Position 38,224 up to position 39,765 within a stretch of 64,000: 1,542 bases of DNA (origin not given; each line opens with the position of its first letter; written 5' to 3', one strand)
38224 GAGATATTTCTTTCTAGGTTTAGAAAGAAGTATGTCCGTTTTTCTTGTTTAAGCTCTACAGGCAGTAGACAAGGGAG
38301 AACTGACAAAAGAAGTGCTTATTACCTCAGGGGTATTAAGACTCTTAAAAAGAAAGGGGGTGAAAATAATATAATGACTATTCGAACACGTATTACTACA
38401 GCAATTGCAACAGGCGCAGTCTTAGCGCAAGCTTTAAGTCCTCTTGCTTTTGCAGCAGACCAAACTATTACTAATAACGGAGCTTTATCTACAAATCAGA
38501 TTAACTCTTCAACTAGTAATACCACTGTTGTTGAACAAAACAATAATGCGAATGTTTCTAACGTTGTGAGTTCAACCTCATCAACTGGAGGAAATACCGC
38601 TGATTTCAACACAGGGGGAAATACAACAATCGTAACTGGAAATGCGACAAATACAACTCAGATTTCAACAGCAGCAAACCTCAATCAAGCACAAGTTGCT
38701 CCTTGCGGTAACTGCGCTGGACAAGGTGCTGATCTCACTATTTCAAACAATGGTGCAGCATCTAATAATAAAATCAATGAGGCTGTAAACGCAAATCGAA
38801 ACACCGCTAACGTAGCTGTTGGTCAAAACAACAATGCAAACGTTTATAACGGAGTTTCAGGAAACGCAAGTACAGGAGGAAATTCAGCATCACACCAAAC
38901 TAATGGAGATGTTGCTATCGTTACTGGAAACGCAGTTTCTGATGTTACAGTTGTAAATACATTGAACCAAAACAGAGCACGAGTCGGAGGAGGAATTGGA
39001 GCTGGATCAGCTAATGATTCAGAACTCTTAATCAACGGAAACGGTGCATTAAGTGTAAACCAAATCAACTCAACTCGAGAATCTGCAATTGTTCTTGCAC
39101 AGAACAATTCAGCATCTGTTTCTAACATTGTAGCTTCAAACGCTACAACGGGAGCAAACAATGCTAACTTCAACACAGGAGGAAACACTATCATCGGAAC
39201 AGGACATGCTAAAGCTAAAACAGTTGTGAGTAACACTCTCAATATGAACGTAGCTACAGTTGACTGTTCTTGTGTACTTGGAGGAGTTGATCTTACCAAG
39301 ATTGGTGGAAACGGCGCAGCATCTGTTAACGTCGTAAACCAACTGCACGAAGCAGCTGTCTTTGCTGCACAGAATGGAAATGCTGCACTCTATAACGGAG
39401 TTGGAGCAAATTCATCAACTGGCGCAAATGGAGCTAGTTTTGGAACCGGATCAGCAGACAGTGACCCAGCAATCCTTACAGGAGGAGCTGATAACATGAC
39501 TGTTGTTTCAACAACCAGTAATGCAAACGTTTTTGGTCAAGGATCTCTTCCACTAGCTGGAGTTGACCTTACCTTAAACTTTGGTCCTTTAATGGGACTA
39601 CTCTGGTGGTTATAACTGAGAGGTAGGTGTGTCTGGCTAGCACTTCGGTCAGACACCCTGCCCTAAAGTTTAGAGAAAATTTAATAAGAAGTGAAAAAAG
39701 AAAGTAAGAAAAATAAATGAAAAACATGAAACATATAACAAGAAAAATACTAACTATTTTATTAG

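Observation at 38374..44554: Novel sortase-associated locus of four paralogous Asn/Thr/Gly-rich modular repeat surface proteins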

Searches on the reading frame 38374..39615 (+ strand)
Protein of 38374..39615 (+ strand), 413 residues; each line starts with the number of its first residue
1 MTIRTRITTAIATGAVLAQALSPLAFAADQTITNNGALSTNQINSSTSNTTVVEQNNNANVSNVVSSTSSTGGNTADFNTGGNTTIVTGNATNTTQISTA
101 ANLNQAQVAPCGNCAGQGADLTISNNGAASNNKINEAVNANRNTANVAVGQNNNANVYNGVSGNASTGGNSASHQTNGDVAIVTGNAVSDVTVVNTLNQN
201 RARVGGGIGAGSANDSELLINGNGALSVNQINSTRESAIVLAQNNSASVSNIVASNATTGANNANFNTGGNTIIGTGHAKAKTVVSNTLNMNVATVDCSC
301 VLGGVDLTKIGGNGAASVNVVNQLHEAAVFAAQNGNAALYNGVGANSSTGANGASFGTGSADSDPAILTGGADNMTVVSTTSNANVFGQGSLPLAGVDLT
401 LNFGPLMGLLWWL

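Call 3: search_protein_families(library=pfam, proteins=[window:38374-39615:+], max_evalue=1)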
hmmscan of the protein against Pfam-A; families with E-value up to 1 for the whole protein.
window:38374-39615:+ (413 aa): 0 families

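Call 4: search_protein_families(library=ncbifam, proteins=[window:38374-39615:+], max_evalue=1)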
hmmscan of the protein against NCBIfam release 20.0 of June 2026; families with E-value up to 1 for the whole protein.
window:38374-39615:+ (413 aa): 0 families

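Call 10: find_homologous_proteins(query=window:38374-39615:+, max_evalue=0.001)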
Query window:38374-39615:+ (413 aa): 246 proteins with E <= 0.001 among 8000 candidates; the best 120 are listed.
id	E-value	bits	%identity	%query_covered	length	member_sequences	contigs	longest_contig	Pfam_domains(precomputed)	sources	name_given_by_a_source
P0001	1.6e-231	786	98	100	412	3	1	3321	-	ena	-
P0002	1.5e-137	477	67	100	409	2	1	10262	-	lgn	-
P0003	7.4e-133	461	63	100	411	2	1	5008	-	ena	-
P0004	1.6e-86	309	47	100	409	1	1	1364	-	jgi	jgi:hypothetical protein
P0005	5.4e-86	307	49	100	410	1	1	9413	-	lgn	-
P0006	7.4e-86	307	48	99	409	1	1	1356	-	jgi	jgi:hypothetical protein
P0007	1.6e-83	299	45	99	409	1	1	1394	-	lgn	-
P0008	1.7e-83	299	49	100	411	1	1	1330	-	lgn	-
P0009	7.7e-83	297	49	99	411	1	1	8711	-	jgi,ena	-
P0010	2.2e-82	295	48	100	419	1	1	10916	-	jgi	jgi:hypothetical protein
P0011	2.9e-82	295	50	100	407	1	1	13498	-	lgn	-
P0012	4.2e-82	294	49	100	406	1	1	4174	-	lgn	-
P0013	3.8e-81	291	46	100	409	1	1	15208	-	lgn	-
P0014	4.3e-81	291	46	99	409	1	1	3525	-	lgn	-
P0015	3.1e-80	288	44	100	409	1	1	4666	-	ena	-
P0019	1.3e-78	283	46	99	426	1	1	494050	-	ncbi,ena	-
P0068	4.0e-67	245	46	100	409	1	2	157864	-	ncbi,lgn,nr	ncbi:MAG TPA: hypothetical protein VLF93_07525 [Candidatus Saccharimonadales bacterium]|nr:hypotheti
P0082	1.7e-64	236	43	100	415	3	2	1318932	-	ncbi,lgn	-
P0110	7.5e-57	211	42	100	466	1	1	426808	-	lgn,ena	-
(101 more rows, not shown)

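Call 12: find_encoding_contigs(protein=P0019, flank=8000, max_places=2)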
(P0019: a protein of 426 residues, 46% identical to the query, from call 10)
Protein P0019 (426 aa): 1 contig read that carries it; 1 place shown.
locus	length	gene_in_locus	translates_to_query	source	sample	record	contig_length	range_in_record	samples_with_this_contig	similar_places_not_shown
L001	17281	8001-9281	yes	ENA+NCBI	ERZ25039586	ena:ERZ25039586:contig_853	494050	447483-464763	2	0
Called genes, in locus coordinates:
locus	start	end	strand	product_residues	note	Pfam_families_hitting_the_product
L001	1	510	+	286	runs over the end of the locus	PF00497:SBP_bac_3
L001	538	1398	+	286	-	PF00497:SBP_bac_3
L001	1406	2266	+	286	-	PF00497:SBP_bac_3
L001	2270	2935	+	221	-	PF00528:BPD_transp_1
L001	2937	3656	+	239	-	PF00005:ABC_tran, PF13304:AAA_21 (faint)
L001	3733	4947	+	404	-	PF06925:MGDG_synth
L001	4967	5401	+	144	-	-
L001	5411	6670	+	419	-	PF13439:Glyco_transf_4, PF13477:Glyco_trans_4_2, PF13579:Glyco_trans_4_4, PF20706:GT4-conflict (weak), PF00534:Glycos_transf_1, PF13692:Glyco_trans_1_4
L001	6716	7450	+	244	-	-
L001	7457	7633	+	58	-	PF10055:DUF2292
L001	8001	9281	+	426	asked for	-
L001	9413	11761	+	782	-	-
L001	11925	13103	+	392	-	-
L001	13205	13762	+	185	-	PF04203:Sortase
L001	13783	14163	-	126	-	-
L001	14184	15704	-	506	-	-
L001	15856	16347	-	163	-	-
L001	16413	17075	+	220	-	PF00730:HhH-GPD, PF00633:HHH (weak)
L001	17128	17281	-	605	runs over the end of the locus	PF00009:GTP_EFTU, PF01926:MMR_HSR1 (weak), PF22042:EF-G_D2, PF03144:GTP_EFTU_D2, PF14492:EFG_III (weak), PF00679:EFG_C, PF21018:BipA_C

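Call 13: find_encoding_contigs(protein=P0082, flank=8000, max_places=2)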
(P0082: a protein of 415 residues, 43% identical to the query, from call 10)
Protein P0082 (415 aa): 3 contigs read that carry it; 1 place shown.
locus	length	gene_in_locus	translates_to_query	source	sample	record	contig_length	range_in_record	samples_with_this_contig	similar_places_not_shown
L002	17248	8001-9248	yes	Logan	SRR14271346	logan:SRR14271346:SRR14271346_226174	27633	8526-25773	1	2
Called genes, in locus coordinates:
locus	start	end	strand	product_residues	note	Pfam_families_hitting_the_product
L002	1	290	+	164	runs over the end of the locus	-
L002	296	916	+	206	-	PF01327:Pep_deformylase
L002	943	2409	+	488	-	-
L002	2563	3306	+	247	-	PF02585:PIG-L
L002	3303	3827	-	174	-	PF01931:NTPase_I-T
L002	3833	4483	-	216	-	PF13098:Thioredoxin_2 (weak), PF13462:Thioredoxin_4, PF01323:DSBA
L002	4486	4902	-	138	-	PF02600:DsbB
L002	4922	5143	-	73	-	PF09527:ATPase_gene1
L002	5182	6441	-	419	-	PF12710:HAD (weak), PF22629:ACT_AHAS_ss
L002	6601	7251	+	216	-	-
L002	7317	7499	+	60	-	PF10055:DUF2292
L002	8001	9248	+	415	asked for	-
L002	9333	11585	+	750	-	-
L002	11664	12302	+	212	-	-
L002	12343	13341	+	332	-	PF00781:DAGK_cat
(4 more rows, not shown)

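Call 15: find_encoding_contigs(protein=P0110, flank=8000, max_places=2)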
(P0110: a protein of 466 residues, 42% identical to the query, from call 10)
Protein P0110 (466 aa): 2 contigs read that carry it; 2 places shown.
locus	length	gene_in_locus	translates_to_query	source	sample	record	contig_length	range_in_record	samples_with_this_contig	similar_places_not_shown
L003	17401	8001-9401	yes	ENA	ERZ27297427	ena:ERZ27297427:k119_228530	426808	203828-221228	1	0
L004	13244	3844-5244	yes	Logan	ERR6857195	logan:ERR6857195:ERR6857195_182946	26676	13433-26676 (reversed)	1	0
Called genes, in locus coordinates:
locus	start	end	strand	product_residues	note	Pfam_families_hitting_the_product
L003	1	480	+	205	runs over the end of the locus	PF18896:SLT_3 (weak)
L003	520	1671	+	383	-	PF09903:DUF2130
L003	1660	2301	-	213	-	PF00730:HhH-GPD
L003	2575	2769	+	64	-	-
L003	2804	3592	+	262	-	PF12705:PDDEXK_1 (faint)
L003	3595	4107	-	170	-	-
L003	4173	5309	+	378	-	PF01702:TGT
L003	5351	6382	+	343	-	PF02547:Queuosine_synth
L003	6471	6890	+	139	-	-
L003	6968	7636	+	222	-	-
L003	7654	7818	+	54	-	PF10055:DUF2292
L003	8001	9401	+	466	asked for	-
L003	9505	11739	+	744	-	-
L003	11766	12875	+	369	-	-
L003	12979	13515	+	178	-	PF04203:Sortase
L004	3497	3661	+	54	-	PF10055:DUF2292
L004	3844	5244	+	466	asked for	-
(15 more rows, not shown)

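Call 16: find_encoding_contigs(protein=P0068, flank=8000, max_places=2)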
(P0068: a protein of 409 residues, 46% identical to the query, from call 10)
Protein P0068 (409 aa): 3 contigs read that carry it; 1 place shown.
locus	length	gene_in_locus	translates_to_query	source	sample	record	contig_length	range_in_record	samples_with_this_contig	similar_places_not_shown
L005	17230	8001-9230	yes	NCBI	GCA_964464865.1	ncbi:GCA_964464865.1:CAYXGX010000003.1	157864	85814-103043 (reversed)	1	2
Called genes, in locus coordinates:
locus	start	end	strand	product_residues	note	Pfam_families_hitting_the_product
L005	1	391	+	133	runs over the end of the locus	PF00903:Glyoxalase, PF12681:Glyoxalase_2 (weak)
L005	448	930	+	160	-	-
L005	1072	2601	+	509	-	-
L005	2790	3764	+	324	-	PF00291:PALP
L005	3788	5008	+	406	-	PF01053:Cys_Met_Meta_PP, PF00155:Aminotran_1_2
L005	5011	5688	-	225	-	PF01323:DSBA, PF13462:Thioredoxin_4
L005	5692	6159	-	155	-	PF02600:DsbB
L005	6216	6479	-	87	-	PF09527:ATPase_gene1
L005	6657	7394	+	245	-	-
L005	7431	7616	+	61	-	PF10055:DUF2292 (weak)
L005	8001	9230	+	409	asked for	-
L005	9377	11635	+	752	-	-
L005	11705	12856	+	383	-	-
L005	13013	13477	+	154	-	PF04203:Sortase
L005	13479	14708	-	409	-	-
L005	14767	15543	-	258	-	PF00027:cNMP_binding (weak)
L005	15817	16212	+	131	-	-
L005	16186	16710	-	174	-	-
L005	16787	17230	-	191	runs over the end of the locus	-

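Call 28: predict_structure(alignment_id=A2)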
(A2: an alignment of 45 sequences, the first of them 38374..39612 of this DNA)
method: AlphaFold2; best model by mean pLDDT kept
length: 413 residues; sequences in the alignment: 45
mean_pLDDT: 57.3   pTM: 0.47
mean pLDDT of the five models: 57.3, 56.6, 50.7, 46.7, 46.1
residues with pLDDT >= 90: 0; 70-90: 115; 50-70: 150; < 50: 148
segments of 3 or more residues with pLDDT < 50: 1-28, 32-41, 43-45, 47-50, 55-57, 111-119, 125-128, 130-132, 136-147, 206-214, 222-225, 298-305, 308-315, 321-323, 325-327, 390-403
pLDDT, mean of each block of 10 residues (from residue 1): 30 32 38 44 48 50 71 75 81 76 57 46 47 44 41 59 79 75 82 69 50 49 50 52 58 75 71 79 70 54 46 45 47 51 68 64 71 70 53 38 49 48
secondary structure, 60 per line:
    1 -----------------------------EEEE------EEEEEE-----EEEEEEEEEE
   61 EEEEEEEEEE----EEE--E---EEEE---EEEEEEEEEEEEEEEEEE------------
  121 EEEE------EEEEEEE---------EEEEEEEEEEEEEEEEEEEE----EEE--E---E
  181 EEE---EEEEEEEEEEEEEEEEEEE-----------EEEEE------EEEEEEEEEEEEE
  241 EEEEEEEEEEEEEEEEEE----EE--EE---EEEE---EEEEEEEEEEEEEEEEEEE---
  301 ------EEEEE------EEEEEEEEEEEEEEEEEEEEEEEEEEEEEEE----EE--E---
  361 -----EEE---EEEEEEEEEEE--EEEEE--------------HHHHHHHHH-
elements in order: E30-33 E40-45 E51-70 E75-77 E84-87 E91-108 E121-124 E131-137 E147-166 E171-173 E180-183 E187-205 E217-221 E228-258 E272-275 E279-297 E307-311 E318-348 E366-368 E372-382 E385-389 H404-412

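Call 30: fold_search(model_id=the predicted structure, library=pdb)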
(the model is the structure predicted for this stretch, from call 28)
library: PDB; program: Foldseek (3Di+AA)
matches with E <= 10: 67; with E <= 0.001: 0
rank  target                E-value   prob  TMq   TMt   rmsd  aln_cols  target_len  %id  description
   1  5awf_A                1.2e-01  0.02  0.07  0.07  39.0       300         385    8  Crystal structure of SufB-SufC-SufD complex from Escherichia coli (released 2015-11-11)
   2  5awf_E                1.3e-01  0.02  0.06  0.06  41.0       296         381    7  Crystal structure of SufB-SufC-SufD complex from Escherichia coli (released 2015-11-11)
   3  8c50_A                1.3e-01  0.01  0.05  0.05  44.0       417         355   12  Pontibacter korlensis curli subunit CsgA (released 2023-06-28)
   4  9u4u_A                1.6e-01  0.02  0.05  0.11  37.2       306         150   11  Structure of the functional amyloid FapC from Pseudomonas sp.UK4 (released 2025-08-06)
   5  5awf_B                8.4e-01  0.01  0.05  0.05  38.5       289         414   10  Crystal structure of SufB-SufC-SufD complex from Escherichia coli (released 2015-11-11)
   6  8egr_A                8.8e-01  0.00  0.04  0.03  41.8       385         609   11  Upper tail structure of Staphylococcus phage Andhra (released 2022-12-14)
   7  1vh4_A                1.2e+00  0.01  0.05  0.05  41.2       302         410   10  Crystal structure of a stabilizer of iron transporter (released 2003-12-30)
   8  4yza_B                1.5e+00  0.00  0.04  0.07  40.1       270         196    8  C. bescii Family 3 pectate lyase double mutant K108A/Q111A in complex with trigalacturonic acid (released 2015-12-23)
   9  4yzx_A                1.6e+00  0.01  0.05  0.08  42.8       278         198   10  C. bescii Family 3 pectate lyase double mutant K108A/D107N in complex with trigalacturonic acid (released 2015-12-23)
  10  4z03_B                1.6e+00  0.00  0.04  0.06  41.2       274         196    9  C. bescii Family 3 pectate lyase double mutant K108A in complex with trigalacturonic acid (released 2015-12-23)
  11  3zpp                  1.7e+00  0.00  0.05  0.05  39.6       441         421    8  Structure of the Streptococcus pneumoniae surface protein and adhesin PfbA (released 2013-05-29)
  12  3t9g_A                1.9e+00  0.00  0.04  0.07  42.3       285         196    7  The crystal structure of family 3 pectate lyase from Caldicellulosiruptor bescii (released 2012-05-09)
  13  4z03_A                2.0e+00  0.00  0.05  0.07  42.5       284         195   10  C. bescii Family 3 pectate lyase double mutant K108A in complex with trigalacturonic acid (released 2015-12-23)
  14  4kh3                  2.1e+00  0.00  0.04  0.03  48.9       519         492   10  Structure of a bacterial self-associating protein (released 2014-01-15)
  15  4yz0_A                2.3e+00  0.00  0.04  0.08  43.1       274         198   12  C. bescii Family 3 pectate lyase double mutant K108A/E39Q in complex with trigalacturonic acid (released 2015-12-23)
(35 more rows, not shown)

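Call 47: list_cluster_members(proteins=[window:38374-39615:+, window:39717-41948:+, window:41998-43119:+, window:43195-43731:+, window:43958-44554:-, window:18473-21127:-, window:8119-9885:+, window:37128-37847:+])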
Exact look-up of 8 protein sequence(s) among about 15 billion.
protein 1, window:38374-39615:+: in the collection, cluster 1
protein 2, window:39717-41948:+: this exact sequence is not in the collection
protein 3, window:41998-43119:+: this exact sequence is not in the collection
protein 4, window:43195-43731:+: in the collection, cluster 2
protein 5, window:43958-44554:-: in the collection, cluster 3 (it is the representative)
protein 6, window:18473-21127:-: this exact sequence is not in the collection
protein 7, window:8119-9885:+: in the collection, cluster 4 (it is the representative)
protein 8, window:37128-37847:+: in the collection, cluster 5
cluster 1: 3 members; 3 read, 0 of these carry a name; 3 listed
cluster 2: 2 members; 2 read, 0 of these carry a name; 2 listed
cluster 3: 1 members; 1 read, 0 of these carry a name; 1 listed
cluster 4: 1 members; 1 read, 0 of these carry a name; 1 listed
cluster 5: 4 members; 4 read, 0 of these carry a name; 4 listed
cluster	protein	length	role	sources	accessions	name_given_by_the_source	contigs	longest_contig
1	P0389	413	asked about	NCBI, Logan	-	-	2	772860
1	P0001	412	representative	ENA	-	-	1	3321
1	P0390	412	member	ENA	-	-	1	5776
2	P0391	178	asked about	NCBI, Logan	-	-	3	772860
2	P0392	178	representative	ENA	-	-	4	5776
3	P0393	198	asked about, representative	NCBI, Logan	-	-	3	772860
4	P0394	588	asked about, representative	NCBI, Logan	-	-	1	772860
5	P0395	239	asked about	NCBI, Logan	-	-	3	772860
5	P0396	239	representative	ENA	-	-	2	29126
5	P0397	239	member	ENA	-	-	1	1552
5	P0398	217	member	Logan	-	-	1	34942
